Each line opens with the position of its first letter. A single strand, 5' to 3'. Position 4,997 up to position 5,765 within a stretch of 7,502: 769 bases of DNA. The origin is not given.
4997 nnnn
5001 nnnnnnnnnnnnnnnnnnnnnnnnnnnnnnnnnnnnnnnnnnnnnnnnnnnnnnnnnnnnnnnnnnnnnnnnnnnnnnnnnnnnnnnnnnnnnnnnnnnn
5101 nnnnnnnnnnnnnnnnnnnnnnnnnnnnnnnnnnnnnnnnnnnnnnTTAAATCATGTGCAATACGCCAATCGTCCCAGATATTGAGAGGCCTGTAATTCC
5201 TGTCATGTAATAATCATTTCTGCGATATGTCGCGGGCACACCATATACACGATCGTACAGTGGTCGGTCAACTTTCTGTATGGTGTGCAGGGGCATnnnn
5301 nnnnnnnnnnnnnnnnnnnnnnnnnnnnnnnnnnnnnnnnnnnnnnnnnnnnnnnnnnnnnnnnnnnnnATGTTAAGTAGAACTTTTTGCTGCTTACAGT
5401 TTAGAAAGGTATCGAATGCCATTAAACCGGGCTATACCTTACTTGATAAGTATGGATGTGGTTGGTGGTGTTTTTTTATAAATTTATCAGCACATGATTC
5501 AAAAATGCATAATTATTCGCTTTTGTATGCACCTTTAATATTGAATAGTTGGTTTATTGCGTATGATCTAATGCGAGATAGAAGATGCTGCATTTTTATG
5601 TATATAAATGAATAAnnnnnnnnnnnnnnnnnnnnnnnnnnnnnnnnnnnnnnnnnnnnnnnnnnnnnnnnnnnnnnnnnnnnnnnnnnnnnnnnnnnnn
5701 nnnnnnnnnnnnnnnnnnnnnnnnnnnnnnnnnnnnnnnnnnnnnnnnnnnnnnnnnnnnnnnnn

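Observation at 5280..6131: About 850 bp of extremely AT-rich non-coding DNA upstream of the adhesin gene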

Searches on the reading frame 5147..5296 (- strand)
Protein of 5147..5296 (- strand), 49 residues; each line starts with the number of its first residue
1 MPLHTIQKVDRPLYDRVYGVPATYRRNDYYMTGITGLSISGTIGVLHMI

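Call 9: search_protein_families(library=pfam, proteins=[window:5147-5296:-], max_evalue=0.01)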
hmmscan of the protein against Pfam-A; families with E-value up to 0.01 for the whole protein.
window:5147-5296:- (49 aa): 0 families

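Call 67: search_protein_families(library=ncbifam, proteins=[window:5147-5296:-], max_evalue=0.1)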
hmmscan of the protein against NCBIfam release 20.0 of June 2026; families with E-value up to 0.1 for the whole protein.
window:5147-5296:- (49 aa): 0 families

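Call 68: search_protein_families(library=phrogs, proteins=[window:5147-5296:-], max_evalue=0.1)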
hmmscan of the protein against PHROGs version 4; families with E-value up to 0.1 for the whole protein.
window:5147-5296:- (49 aa): 0 families

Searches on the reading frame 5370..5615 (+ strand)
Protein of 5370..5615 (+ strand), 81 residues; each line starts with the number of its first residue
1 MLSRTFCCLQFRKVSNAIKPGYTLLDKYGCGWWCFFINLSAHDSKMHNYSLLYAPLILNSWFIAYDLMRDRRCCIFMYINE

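Call 9: search_protein_families(library=pfam, proteins=[window:5370-5615:+], max_evalue=0.01)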
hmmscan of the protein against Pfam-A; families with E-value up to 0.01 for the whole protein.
window:5370-5615:+ (81 aa): 0 families

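Call 67: search_protein_families(library=ncbifam, proteins=[window:5370-5615:+], max_evalue=0.1)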
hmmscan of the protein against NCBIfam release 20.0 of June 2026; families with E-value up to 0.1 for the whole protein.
window:5370-5615:+ (81 aa): 0 families

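Call 68: search_protein_families(library=phrogs, proteins=[window:5370-5615:+], max_evalue=0.1)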
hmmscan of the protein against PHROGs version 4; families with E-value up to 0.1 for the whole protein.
window:5370-5615:+ (81 aa): 0 families
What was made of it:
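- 5370..5615 (+): Spurious 81-aa ORF. No family hits (calls 9, 67, 68).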
